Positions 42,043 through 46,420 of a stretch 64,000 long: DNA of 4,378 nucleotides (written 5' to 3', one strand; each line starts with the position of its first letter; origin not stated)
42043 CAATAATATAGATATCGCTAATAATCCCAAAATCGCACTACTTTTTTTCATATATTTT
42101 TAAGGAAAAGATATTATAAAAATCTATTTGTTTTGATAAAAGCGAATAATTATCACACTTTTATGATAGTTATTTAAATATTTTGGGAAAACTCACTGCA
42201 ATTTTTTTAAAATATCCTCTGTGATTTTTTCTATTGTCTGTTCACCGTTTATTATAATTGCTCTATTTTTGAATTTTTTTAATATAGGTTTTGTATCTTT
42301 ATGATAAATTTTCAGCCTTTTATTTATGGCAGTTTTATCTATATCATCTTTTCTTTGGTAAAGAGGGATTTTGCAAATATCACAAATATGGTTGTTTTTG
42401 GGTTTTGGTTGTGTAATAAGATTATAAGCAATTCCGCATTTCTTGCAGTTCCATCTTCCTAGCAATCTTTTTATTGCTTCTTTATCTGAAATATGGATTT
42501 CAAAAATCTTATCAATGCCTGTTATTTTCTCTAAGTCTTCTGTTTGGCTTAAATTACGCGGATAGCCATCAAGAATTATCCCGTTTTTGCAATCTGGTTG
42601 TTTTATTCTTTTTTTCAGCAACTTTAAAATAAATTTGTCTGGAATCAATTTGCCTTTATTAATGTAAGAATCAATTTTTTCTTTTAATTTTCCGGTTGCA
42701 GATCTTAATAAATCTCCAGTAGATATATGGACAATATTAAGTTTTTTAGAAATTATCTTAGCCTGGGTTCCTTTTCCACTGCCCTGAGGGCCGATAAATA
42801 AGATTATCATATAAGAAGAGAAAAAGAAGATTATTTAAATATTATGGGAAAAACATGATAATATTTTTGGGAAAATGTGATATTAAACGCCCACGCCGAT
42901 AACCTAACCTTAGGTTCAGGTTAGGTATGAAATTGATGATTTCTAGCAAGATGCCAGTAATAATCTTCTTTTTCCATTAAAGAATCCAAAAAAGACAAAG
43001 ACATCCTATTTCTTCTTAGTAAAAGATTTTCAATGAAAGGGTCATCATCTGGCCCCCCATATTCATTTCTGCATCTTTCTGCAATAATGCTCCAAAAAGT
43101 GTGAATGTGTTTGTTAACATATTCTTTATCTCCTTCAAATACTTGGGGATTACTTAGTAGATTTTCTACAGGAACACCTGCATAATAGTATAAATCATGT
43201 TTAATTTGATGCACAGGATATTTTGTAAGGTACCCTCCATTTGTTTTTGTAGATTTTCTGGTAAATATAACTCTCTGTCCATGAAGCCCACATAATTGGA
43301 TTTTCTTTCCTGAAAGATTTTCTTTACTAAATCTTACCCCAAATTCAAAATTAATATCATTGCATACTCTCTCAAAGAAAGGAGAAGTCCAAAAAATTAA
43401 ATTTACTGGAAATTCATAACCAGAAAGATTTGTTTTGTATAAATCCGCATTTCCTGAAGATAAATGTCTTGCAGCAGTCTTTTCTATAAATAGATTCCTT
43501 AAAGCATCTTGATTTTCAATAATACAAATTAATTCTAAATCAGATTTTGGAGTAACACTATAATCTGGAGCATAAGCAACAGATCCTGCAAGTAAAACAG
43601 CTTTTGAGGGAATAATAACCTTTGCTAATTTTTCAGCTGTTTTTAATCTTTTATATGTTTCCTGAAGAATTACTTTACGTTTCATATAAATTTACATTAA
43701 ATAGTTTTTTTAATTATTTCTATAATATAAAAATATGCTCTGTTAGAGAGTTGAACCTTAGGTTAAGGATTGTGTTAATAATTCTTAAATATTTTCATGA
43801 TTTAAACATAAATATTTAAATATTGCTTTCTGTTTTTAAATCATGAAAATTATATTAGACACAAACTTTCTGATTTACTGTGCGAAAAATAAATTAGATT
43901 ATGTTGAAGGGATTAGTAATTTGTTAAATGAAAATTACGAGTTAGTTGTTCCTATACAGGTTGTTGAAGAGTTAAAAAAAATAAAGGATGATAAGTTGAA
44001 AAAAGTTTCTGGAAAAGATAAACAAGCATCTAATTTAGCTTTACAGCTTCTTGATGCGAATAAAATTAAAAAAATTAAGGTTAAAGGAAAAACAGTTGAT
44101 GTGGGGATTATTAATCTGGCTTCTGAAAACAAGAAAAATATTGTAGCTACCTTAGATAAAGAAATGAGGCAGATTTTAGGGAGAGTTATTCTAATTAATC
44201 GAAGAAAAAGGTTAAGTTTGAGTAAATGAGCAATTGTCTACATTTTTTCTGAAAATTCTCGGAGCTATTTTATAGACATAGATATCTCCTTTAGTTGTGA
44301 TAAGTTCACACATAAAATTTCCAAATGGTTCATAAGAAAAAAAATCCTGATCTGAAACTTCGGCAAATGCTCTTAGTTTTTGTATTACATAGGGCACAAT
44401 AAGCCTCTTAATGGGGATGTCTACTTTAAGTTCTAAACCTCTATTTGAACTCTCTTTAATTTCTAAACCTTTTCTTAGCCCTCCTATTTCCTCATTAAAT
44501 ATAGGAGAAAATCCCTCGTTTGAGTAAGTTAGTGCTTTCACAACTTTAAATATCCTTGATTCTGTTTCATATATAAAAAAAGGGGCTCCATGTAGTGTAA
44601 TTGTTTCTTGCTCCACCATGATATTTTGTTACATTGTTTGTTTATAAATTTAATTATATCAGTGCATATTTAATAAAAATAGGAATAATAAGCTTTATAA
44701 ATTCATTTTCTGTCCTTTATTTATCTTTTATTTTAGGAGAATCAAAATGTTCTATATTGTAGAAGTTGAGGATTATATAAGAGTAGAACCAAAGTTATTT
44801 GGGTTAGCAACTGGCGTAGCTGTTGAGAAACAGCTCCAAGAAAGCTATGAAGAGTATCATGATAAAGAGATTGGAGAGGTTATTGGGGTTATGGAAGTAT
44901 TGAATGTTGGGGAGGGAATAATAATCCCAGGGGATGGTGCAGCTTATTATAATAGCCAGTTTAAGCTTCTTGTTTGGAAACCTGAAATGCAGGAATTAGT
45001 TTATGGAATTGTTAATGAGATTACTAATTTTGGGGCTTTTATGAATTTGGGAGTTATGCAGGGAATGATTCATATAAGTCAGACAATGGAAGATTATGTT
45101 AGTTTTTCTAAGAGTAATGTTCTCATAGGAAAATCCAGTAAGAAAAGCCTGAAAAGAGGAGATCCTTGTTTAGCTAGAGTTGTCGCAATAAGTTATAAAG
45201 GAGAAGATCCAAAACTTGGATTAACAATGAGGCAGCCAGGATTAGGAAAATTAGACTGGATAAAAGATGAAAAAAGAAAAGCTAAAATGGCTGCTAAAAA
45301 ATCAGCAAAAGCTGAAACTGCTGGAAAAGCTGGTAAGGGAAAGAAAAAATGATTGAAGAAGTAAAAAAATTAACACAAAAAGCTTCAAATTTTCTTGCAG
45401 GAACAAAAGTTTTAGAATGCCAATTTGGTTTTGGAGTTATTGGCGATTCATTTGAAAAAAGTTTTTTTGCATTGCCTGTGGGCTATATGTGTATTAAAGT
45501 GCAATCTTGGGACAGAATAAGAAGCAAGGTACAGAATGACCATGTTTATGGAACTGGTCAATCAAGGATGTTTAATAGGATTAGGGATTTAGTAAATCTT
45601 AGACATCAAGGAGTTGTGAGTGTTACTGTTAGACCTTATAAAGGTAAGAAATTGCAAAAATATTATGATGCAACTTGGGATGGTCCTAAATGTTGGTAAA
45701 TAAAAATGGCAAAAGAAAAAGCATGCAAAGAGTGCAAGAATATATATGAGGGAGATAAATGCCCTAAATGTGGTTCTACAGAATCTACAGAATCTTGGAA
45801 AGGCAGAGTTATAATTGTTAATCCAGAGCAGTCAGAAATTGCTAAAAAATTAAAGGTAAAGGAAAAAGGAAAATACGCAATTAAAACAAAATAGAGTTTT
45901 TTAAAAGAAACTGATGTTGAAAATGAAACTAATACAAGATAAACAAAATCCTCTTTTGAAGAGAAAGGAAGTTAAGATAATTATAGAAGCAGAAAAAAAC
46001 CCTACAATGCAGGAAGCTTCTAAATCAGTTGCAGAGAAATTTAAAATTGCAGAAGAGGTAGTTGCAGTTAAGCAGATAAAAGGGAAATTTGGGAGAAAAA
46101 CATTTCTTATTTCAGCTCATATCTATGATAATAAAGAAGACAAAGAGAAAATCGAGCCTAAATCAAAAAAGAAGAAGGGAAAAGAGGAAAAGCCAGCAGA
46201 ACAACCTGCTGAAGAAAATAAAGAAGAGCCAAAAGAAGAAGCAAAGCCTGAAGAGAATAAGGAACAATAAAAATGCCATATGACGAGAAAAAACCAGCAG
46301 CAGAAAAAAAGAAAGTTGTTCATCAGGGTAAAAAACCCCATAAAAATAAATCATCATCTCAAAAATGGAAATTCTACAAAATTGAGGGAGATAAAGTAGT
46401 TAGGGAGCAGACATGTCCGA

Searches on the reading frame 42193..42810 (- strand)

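Call 5: search_protein_families(library=pfam, proteins=[window:42193-42810:-], max_evalue=0.01)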
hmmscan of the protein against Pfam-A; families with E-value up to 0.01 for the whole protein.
window:42193-42810:- (205 aa): 8 families
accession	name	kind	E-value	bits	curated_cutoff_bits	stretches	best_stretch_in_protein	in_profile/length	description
PF00406.28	ADK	-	3e-38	131.7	26.8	1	6-184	2-150/151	Adenylate kinase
PF13207.12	AAA_17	-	2.2e-24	86.7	27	1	7-119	2-122/136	AAA domain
PF05191.20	ADK_lid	-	2.1e-11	44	26.6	1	119-155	1-36/36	Adenylate kinase, active site lid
PF13238.12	AAA_18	-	1.1e-05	26.3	29.4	1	3-124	1-117/128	AAA domain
PF02224.24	Cytidylate_kin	-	1.5e-05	25.3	26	1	7-47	5-46/211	Cytidylate kinase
PF00004.35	AAA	-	8.5e-05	23.5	21.2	1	3-53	1-53/131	ATPase family associated with various cellular activities (AAA)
PF13671.12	AAA_33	-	9.6e-05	23.1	27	1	3-71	2-69/143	AAA domain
PF02223.23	Thymidylate_kin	-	0.0015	18.7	27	0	7-65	3-62/185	Thymidylate kinase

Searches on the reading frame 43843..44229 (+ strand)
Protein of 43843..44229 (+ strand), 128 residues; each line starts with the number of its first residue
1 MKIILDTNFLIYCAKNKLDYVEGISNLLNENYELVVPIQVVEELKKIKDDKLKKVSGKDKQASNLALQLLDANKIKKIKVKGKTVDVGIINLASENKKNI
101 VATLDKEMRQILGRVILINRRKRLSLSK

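Call 65: search_protein_families(library=pfam, proteins=[window:43843-44229:+], max_evalue=0.001)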
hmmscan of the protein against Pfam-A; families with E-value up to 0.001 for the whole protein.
window:43843-44229:+ (128 aa): 4 families
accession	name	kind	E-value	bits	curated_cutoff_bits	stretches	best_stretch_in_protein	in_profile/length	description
PF18477.7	PIN_9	-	1.4e-14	54.8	26.3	1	3-112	1-103/116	PIN like domain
PF13638.12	PIN_4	-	5.5e-08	33.6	21.9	1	3-104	1-96/132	PIN domain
PF16289.11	PIN_12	-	0.00036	21.4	32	1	3-82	1-95/172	PIN domain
PF01850.27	PIN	-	0.00039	21.5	23.6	1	3-111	1-117/120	PIN domain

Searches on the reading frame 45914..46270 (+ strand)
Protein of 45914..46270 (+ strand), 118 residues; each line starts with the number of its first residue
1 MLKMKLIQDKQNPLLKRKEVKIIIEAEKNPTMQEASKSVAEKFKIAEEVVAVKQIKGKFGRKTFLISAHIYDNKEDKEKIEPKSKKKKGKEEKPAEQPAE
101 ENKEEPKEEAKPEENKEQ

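Call 66: search_protein_families(library=pfam, proteins=[window:45914-46270:+], max_evalue=0.001)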
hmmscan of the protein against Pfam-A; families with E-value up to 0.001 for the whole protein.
window:45914-46270:+ (118 aa): 1 family
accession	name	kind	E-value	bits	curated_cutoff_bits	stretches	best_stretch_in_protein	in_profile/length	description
PF01282.25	Ribosomal_S24e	-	7.9e-16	58.4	24.5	1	6-92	2-90/95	Ribosomal protein S24e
